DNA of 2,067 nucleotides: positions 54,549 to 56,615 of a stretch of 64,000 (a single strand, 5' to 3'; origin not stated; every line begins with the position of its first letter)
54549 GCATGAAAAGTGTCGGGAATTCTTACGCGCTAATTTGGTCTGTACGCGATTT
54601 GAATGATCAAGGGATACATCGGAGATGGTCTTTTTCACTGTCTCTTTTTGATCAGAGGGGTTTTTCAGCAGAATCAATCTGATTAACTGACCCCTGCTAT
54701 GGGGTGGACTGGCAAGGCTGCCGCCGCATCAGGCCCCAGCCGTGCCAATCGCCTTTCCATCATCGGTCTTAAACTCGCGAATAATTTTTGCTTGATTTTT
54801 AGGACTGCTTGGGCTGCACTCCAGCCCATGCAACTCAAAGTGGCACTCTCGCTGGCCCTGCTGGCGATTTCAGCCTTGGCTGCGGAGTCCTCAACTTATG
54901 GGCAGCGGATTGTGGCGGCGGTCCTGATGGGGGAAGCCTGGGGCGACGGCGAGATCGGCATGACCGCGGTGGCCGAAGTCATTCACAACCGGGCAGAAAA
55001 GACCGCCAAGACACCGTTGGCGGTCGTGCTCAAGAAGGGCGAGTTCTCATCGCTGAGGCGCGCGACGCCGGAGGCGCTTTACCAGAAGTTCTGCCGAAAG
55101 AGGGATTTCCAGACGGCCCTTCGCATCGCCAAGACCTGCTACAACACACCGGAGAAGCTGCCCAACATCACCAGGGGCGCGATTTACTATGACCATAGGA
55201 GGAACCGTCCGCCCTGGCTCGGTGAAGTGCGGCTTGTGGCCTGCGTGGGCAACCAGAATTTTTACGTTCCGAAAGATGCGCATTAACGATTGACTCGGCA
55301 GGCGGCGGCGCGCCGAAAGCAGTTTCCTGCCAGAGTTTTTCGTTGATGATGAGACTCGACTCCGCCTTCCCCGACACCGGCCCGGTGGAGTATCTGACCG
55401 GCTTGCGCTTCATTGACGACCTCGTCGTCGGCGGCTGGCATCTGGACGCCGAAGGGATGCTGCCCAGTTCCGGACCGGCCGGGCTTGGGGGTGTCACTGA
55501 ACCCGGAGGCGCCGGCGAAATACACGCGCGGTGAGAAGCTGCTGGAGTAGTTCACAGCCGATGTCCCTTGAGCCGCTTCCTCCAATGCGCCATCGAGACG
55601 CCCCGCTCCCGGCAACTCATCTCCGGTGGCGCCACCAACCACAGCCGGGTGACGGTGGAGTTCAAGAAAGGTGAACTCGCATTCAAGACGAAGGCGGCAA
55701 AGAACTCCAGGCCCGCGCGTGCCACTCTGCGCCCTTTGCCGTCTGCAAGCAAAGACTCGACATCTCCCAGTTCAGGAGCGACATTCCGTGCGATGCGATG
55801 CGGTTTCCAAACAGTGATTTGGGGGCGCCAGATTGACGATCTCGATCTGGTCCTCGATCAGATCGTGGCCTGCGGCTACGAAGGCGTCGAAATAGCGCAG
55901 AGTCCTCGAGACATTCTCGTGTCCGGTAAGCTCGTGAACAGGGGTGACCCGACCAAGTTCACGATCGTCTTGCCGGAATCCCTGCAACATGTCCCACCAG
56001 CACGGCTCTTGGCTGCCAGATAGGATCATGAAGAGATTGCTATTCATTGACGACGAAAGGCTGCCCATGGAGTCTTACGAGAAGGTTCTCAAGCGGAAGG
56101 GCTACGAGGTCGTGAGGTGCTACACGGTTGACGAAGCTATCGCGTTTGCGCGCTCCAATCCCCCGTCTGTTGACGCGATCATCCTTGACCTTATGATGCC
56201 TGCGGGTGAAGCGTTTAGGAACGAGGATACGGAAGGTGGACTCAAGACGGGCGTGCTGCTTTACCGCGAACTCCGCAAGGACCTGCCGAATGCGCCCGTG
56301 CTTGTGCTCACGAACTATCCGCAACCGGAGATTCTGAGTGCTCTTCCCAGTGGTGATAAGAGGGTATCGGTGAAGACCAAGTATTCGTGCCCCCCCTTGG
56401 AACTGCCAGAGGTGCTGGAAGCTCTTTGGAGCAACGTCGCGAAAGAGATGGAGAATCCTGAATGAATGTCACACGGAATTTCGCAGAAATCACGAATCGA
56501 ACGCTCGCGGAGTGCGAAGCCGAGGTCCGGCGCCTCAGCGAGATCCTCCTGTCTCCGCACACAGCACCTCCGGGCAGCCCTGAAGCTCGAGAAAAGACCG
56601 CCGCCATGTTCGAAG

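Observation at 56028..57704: Lower-GC three-gene module: stand-alone REC protein, unknown protein and HNH nuclease, with overlapping reading frames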

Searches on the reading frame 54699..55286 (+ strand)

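Call 37: search_protein_families(library=pfam, proteins=[window:54699-55286:+], max_evalue=0.01)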
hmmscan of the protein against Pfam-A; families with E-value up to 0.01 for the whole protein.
window:54699-55286:+ (195 aa): 1 family
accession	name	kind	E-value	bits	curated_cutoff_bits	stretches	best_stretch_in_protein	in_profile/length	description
PF07486.17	Hydrolase_2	-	5.9e-09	36.9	27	1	82-189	1-100/100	Cell Wall Hydrolase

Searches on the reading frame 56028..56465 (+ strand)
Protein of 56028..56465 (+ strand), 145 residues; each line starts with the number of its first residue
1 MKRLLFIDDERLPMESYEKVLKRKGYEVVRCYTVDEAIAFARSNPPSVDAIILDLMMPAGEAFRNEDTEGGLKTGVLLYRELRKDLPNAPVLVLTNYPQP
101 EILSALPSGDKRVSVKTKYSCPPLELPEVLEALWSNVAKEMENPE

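Call 3: search_protein_families(library=pfam, proteins=[window:56028-56465:+], max_evalue=1)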
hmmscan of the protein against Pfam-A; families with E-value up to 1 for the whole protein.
window:56028-56465:+ (145 aa): 3 families
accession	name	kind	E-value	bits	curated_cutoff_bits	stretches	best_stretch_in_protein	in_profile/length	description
PF00072.30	Response_reg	-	1.5e-09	38.4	30.2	1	5-100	2-82/111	Response regulator receiver domain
PF03709.21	OKR_DC_1_N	-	0.0018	19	29.3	1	15-97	7-72/111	Orn/Lys/Arg decarboxylase, N-terminal domain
PF20274.4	cREC_REC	-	0.021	15.9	27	1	4-58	2-43/88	Cyclic-phosphate processing Receiver domain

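Call 4: search_protein_families(library=padloc, proteins=[window:56028-56465:+], max_evalue=1)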
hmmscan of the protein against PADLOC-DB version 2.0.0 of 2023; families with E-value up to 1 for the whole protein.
window:56028-56465:+ (145 aa): 2 families
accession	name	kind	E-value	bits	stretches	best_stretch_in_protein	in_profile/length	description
PDLC00405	SduA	-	1.5e-09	35.8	1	2-103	7-102/323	DUF4263 domain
PDLC04725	PDC-M60B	-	0.0046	14.8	1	2-97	4-100/158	-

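Call 5: search_protein_families(library=ncbifam, proteins=[window:56028-56465:+], max_evalue=1)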
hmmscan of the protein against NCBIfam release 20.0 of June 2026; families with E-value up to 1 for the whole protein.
window:56028-56465:+ (145 aa): 42 families (the best 25 are shown)
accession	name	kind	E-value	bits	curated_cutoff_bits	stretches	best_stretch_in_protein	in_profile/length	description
NF046026.1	HisKinCckACaul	equivalog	2e-07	29.5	1000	1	3-117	560-660/678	cell cycle histidine kinase CckA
NF045717.1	DVU0259_DivK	exception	2.5e-05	24.4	160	1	2-59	3-58/117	DVU0259 family response regulator domain-containing protein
NF033791.1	ActR_PrrA_rreg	equivalog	2.5e-05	24.3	250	1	2-98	2-83/173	ActR/PrrA/RegA family redox response regulator transcription factor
NF040534.1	resp_reg_YycF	equivalog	3e-05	23.4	340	1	2-61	1-58/231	response regulator YycF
NF033117.2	vanR_ACDEGLN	exception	5.8e-05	22.8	350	1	5-63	2-58/226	VanR-ABDEGLN family response regulator transcription factor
NF052313.1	T9SS_RR_PorX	equivalog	0.00012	21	300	1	3-59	2-56/513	T9SS response regulator signal transducer PorX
TIGR02154.1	PhoB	equivalog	0.00017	20.9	296.2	1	2-59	3-58/226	phosphate regulon transcriptional regulator PhoB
NF040689.1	MtrAB_MtrA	equivalog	0.00024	20.5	300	1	5-61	2-56/219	MtrAB system response regulator MtrA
NF053512.1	nitric_RR_NosR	exception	0.0003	19.9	400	1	4-59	1-54/422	response regulator c-di-GMP phosphodiesterase, NosR family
NF010076.0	PRK13557.1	subfamily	0.00038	19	631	1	3-99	417-500/540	histidine kinase famiy protein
TIGR03787.1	marine_sort_RR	equivalog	0.00039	20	335.7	1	2-96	1-82/227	proteobacterial dedicated sortase system response regulator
NF033120.0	vanR_FM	exception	0.0005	19.8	460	1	5-61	7-61/231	vancomycin resistance response regulator transcription factor, VanR-F/VanR-M family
NF007135.0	PRK09581.1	equivalog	0.0005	19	474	1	3-63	4-62/457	PleD family two-component system response regulator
NF047793.1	ResRegPgtA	equivalog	0.00069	18.5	650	1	3-59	7-61/414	two-component system response regulator PgtA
NF008199.0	PRK10955.1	equivalog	0.00082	19.3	341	1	1-60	1-57/232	envelope stress response regulator transcription factor CpxR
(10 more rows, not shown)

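Call 76: find_related_loci(query=A8, collection=metagenome_contigs, flank=6000)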
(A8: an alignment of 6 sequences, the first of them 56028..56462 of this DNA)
Query A8 (145 aa) in metagenome_contigs; peptide patterns used: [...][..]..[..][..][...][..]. (x = any residue, [..] = any of these).
397 stretches matched a pattern; 11 encode a relative of the query (tblastn E <= 1e-3); 11 distinct loci.
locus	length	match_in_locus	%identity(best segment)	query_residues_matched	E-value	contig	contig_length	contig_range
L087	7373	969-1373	40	2-137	7e-29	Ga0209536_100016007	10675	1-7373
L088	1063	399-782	42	4-133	1e-28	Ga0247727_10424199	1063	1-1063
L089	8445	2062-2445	35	4-133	6e-24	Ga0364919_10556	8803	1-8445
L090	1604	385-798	34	2-139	2e-23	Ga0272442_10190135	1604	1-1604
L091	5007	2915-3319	39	2-137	7e-23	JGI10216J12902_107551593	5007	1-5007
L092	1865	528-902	37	2-128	3e-21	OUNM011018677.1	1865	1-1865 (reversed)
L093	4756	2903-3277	31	4-130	7e-19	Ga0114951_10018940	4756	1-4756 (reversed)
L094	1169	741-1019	38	5-96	1e-17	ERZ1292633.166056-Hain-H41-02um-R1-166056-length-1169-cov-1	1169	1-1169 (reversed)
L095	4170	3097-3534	34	2-144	2e-16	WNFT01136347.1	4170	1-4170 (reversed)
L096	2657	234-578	25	4-139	2e-6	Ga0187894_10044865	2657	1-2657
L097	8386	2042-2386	25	4-139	3e-6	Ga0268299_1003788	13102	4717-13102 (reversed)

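Call 78: search_protein_families(library=pfam, proteins=[L091:319-2898:+, L091:3315-4046:+, L091:4031-4654:+, L093:251-2887:+, L093:3328-4143:+, L089:2474-3409:+, L089:3385-4569:+, L087:1438-1896:+, L087:1909-2403:+, L092:931-1863:+], max_evalue=0.01)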
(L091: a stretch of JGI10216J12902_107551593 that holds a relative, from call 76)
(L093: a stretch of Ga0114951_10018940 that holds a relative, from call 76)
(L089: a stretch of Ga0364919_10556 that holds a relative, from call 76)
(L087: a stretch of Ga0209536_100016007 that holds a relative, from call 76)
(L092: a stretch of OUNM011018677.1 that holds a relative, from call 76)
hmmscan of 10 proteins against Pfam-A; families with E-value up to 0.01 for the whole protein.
L091:319-2898:+ (859 aa): 5 families
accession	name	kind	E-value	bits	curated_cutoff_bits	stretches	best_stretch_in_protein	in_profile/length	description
PF02518.31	HATPase_c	-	9.8e-20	71.5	26.4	1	739-848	2-109/111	Histidine kinase-, DNA gyrase B-, and HSP90-like ATPase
PF01261.30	AP_endonuc_2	-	7.9e-17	62.2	31.1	1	114-240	120-239/249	Xylose isomerase-like TIM barrel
PF01590.32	GAF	-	2.4e-07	31.8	22.4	1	462-601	4-125/133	GAF domain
PF13492.12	GAF_3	-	2e-05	25.4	27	1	461-600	3-118/129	GAF domain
PF14501.12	HATPase_c_5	-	0.0024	18.2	22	1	740-846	3-101/102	GHKL domain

L091:3315-4046:+ (243 aa): 0 families

L091:4031-4654:+ (207 aa): 1 family
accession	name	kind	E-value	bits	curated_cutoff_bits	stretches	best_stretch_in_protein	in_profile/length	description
PF01844.29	HNH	-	4.5e-05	23.9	21.4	1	46-94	3-46/47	HNH endonuclease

L093:251-2887:+ (878 aa): 5 families
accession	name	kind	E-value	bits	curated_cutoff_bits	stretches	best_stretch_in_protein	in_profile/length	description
PF01261.30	AP_endonuc_2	-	5.1e-22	79.2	31.1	1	106-228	112-234/249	Xylose isomerase-like TIM barrel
PF02518.31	HATPase_c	-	2e-16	60.9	26.4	1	745-862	2-108/111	Histidine kinase-, DNA gyrase B-, and HSP90-like ATPase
PF01590.32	GAF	-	1.4e-06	29.3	22.4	1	473-604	7-124/133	GAF domain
PF00512.31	HisKA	-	5.3e-05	23.6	26.9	1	625-684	5-56/66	His Kinase A (phospho-acceptor) domain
PF13492.12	GAF_3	-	6.1e-05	23.9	27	1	472-598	6-112/129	GAF domain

L093:3328-4143:+ (271 aa): 0 families

L089:2474-3409:+ (311 aa): 0 families

L089:3385-4569:+ (394 aa): 0 families

L087:1438-1896:+ (152 aa): 0 families

L087:1909-2403:+ (164 aa): 0 families

L092:931-1863:+ (311 aa): 0 families

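Call 81: search_protein_families(library=padloc, proteins=[L091:4031-4654:+, L093:4088-4726:+, L089:3385-4569:+, L089:2474-3409:+, L087:1438-1896:+, L087:1909-2403:+, L093:3328-4143:+], max_evalue=0.001)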
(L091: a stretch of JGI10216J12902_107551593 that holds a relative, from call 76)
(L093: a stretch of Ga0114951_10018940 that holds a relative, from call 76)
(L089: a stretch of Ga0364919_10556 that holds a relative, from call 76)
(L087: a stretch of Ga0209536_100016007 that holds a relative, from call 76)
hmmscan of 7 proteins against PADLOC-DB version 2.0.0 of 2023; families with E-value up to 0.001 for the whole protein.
L091:4031-4654:+ (207 aa): 20 families
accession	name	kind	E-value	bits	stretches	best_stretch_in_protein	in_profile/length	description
PDLC00337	PtuB1|PtuB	-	2.8e-09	35.1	1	35-154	50-173/216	Unknown function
PDLC00315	PtuB1|PtuB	-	4.2e-09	34.5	1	15-95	2-79/227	Unknown function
PDLC00321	PtuB1|PtuB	-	8.6e-08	30.2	1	36-94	34-87/223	Unknown function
PDLC00342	PtuB1|PtuB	-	1.8e-07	28.8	1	42-147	48-155/247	Unknown function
PDLC00331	PtuB1|PtuB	-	4e-07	27.9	1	57-95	45-83/222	Unknown function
PDLC00322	PtuB1|PtuB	-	8.2e-07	27.1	1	41-154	44-168/215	Unknown function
PDLC00336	PtuB1|PtuB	-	2.7e-06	25.2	1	43-94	65-113/250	Unknown function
PDLC00325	PtuB1|PtuB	-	3e-06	25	1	38-97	48-106/213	Unknown function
PDLC00348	PtuB1|PtuB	-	4.6e-06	24.3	1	23-106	37-115/198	Unknown function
PDLC00340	PtuB1|PtuB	-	5.7e-06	24.1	1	62-94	80-112/268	Unknown function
PDLC00332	PtuB1|PtuB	-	5.7e-05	21.1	1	44-150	50-168/212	Unknown function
PDLC02924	HNH_I-A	-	6.5e-05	21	1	36-159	38-168/198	-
PDLC00345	PtuB1|PtuB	-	6.8e-05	20.5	1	39-95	49-104/223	Unknown function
PDLC00350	PtuB1|PtuB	-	7.5e-05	20.7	1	33-97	41-104/224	Unknown function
PDLC00292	PtuA1|PtuA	-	0.00019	17.9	0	94-155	142-203/726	AAA ATPase domain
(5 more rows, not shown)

L093:4088-4726:+ (212 aa): 29 families (the best 25 are shown)
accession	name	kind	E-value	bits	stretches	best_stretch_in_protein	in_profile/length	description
PDLC00336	PtuB1|PtuB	-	7e-09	33.7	1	53-167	65-183/250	Unknown function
PDLC00337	PtuB1|PtuB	-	1.7e-08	32.6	1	46-107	51-108/216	Unknown function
PDLC00315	PtuB1|PtuB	-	3.6e-08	31.4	1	38-108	17-81/227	Unknown function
PDLC00350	PtuB1|PtuB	-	3.7e-08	31.5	1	43-119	41-115/224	Unknown function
PDLC00342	PtuB1|PtuB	-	4.9e-07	27.4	1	51-109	47-102/247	Unknown function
PDLC00331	PtuB1|PtuB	-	8.2e-07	26.8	1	70-105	47-82/222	Unknown function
PDLC00332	PtuB1|PtuB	-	2.1e-06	25.7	1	53-164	49-171/212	Unknown function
PDLC04248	PDC-M01B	-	2.8e-06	25.4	1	71-108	46-83/216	-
PDLC00317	PtuB1|PtuB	-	3e-06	25.3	1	67-163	68-174/244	Unknown function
PDLC00325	PtuB1|PtuB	-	5.3e-06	24.2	1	45-109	45-107/213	Unknown function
PDLC04251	PDC-M01B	-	9.6e-06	23.2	1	53-107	100-146/279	-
PDLC02924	HNH_I-A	-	1e-05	23.6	1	47-167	39-165/198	-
PDLC00322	PtuB1|PtuB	-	1e-05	23.5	1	48-163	41-166/215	Unknown function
PDLC00323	PtuB1|PtuB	-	1e-05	23.3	1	54-104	37-81/215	Unknown function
PDLC00345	PtuB1|PtuB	-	1.1e-05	23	1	50-108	50-106/223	Unknown function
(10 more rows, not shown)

L089:3385-4569:+ (394 aa): 1 family
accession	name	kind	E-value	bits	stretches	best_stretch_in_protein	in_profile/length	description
PDLC03854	LmuA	-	4.8e-07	27.2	1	222-291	205-270/345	-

L089:2474-3409:+ (311 aa): 0 families

L087:1438-1896:+ (152 aa): 0 families

L087:1909-2403:+ (164 aa): 0 families

L093:3328-4143:+ (271 aa): 0 families
